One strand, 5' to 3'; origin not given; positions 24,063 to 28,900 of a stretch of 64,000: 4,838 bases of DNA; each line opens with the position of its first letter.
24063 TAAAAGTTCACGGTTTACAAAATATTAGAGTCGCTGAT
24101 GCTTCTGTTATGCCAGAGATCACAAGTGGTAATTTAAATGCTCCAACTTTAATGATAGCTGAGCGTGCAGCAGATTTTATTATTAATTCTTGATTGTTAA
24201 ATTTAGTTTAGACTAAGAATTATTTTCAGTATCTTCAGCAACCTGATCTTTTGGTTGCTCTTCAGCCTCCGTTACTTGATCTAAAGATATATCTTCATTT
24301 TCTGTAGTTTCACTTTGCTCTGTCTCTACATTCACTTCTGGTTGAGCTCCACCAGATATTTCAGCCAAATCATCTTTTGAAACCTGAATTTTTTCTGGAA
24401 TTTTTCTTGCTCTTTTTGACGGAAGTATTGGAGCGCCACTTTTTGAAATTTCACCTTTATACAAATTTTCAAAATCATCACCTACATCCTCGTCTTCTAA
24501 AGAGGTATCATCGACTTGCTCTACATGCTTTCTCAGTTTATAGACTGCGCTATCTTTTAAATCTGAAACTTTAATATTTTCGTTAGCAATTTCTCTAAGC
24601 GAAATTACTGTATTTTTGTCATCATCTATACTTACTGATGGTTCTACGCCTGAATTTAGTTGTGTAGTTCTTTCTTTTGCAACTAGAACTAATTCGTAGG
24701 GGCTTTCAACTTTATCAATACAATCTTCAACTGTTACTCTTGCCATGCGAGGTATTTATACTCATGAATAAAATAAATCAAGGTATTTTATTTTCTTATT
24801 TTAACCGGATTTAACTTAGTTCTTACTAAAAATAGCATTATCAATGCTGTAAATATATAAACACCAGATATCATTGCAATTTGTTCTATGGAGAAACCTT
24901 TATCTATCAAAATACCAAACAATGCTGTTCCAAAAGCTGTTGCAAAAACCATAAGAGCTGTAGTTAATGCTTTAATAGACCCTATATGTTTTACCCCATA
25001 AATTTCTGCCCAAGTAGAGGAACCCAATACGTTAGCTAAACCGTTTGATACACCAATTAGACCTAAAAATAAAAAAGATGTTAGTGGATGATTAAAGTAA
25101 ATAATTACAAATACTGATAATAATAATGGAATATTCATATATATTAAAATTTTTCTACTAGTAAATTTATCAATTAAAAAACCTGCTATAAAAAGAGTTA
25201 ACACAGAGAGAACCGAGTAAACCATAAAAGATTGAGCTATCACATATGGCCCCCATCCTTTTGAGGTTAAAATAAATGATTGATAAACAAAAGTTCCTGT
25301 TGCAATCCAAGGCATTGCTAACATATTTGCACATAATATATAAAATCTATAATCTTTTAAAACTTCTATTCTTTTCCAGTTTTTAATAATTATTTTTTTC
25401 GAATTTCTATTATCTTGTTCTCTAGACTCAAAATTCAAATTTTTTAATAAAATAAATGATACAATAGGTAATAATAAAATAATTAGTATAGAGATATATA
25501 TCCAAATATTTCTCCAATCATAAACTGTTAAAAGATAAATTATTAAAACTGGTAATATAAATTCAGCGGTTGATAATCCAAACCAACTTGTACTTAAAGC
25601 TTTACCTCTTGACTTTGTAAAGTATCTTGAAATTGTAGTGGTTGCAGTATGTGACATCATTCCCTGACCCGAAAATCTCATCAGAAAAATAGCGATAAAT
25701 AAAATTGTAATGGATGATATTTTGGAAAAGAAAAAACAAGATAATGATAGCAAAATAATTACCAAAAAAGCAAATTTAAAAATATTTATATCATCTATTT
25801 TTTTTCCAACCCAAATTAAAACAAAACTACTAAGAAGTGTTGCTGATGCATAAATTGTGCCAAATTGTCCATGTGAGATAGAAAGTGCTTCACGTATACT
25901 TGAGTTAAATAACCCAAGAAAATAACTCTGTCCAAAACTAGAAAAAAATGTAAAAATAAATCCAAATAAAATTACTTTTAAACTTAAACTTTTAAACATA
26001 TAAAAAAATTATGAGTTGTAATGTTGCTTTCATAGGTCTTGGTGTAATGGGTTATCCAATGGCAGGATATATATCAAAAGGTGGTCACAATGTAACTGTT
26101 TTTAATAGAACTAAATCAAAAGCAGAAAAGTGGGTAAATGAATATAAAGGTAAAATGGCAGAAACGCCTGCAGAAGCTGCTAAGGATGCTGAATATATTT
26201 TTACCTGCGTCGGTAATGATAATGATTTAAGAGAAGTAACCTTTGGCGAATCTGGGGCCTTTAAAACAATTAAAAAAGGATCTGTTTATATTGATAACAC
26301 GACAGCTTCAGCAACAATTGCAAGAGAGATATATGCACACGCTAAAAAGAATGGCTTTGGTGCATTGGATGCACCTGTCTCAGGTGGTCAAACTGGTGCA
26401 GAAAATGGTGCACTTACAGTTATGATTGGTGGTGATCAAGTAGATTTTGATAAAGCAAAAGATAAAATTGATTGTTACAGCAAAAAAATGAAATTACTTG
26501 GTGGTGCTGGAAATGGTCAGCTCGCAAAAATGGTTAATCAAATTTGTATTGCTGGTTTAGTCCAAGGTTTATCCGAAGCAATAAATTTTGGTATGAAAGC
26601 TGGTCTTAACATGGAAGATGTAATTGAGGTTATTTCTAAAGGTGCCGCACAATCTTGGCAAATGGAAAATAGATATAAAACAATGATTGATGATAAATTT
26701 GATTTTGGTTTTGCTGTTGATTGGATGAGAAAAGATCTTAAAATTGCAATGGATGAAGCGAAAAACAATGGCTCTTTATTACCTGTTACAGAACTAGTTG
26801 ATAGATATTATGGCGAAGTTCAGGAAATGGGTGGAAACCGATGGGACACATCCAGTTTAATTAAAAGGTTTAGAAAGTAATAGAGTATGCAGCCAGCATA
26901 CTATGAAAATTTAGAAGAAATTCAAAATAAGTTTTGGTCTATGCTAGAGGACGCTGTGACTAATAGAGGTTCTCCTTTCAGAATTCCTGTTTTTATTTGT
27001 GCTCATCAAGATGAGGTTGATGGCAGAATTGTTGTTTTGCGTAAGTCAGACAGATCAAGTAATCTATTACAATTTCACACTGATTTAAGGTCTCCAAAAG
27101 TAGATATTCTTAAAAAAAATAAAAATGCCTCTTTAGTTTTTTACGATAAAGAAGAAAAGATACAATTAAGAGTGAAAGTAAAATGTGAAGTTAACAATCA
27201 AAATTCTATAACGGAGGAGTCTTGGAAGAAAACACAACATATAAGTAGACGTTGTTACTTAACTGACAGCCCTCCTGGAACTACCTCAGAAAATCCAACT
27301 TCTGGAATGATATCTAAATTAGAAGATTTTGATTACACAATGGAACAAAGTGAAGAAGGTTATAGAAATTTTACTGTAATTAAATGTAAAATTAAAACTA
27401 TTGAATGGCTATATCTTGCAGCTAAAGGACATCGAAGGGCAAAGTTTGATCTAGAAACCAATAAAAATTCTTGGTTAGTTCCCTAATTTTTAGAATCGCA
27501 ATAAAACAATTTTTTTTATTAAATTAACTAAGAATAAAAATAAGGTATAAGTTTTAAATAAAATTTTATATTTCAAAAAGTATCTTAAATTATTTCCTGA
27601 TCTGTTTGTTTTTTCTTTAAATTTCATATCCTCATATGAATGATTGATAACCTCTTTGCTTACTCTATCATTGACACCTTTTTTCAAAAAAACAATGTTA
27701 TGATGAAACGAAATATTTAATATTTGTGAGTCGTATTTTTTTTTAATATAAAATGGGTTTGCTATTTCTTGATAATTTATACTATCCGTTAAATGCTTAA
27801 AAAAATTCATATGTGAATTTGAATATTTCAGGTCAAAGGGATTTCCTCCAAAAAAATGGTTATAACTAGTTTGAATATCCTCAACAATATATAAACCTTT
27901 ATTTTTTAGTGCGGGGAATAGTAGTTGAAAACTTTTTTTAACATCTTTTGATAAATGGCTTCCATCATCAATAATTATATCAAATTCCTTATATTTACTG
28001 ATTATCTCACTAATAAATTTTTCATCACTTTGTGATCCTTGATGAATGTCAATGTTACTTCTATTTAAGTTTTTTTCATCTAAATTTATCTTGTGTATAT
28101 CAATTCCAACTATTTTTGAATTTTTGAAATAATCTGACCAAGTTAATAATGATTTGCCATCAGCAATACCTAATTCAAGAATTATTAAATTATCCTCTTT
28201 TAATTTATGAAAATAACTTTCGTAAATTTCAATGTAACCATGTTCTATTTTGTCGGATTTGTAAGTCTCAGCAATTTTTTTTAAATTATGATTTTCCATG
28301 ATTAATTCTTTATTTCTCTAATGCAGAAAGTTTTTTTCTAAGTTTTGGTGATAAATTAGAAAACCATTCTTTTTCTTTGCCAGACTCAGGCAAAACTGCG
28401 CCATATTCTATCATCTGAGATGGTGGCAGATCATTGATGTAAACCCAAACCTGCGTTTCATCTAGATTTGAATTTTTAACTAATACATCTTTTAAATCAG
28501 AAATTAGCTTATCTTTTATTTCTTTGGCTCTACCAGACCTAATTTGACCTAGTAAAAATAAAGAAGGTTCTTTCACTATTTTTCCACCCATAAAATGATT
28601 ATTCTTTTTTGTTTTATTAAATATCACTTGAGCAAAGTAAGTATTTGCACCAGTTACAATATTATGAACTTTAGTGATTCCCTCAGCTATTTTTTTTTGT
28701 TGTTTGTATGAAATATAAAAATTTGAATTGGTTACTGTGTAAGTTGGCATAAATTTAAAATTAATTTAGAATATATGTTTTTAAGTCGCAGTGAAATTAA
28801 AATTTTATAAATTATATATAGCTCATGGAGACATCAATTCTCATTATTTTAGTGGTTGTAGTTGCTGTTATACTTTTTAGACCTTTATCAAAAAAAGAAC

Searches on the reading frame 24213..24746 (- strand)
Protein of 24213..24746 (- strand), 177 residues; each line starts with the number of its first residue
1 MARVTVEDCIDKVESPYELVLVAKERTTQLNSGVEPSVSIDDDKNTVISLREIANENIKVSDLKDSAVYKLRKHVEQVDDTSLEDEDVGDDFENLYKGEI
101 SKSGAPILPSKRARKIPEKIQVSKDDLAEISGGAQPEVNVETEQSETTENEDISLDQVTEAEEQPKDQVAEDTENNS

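Call 56: search_protein_families(library=pfam, proteins=[window:24213-24746:-], max_evalue=0.001)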
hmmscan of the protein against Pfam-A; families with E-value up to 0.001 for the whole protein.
window:24213-24746:- (177 aa): 1 family
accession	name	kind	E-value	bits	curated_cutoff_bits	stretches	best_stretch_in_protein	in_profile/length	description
PF01192.27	RNA_pol_Rpb6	-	7.3e-14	52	26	1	8-59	1-52/53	RNA polymerase Rpb6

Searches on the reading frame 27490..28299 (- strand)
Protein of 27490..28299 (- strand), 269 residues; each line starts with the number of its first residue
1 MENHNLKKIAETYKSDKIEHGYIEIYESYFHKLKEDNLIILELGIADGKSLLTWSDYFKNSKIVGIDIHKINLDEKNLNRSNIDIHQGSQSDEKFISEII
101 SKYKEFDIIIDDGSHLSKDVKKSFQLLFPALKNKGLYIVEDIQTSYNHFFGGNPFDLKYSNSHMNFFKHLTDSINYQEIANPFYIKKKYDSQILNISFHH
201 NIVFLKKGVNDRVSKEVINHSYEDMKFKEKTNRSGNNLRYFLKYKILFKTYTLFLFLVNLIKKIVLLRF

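Call 56: search_protein_families(library=pfam, proteins=[window:27490-28299:-], max_evalue=0.001)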
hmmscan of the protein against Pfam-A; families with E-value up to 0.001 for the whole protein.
window:27490-28299:- (269 aa): 4 families
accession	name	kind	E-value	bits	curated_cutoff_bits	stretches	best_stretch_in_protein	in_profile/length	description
PF13847.12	Methyltransf_31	-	3.3e-07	30.5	27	1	35-175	2-127/145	Methyltransferase domain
PF13578.12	Methyltransf_24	-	1.1e-06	29.9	26.3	1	41-142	1-105/105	Methyltransferase domain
PF01728.25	FtsJ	-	6.3e-05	23.4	24.1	1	31-132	17-123/181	FtsJ-like methyltransferase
PF13649.12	Methyltransf_25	-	0.0005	21.1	27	0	40-135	1-97/97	Methyltransferase domain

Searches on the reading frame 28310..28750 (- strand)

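Call 56: search_protein_families(library=pfam, proteins=[window:28310-28750:-], max_evalue=0.001)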
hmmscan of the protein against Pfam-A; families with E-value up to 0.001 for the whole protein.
window:28310-28750:- (146 aa): 2 families
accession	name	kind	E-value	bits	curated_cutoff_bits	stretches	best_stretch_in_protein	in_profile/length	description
PF14832.11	Tautomerase_3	-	3.2e-10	40.8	25.7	1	1-130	1-134/138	Putative oxalocrotonate tautomerase enzyme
PF01361.26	Tautomerase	-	1.5e-09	38.1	22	0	71-119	8-56/60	Tautomerase enzyme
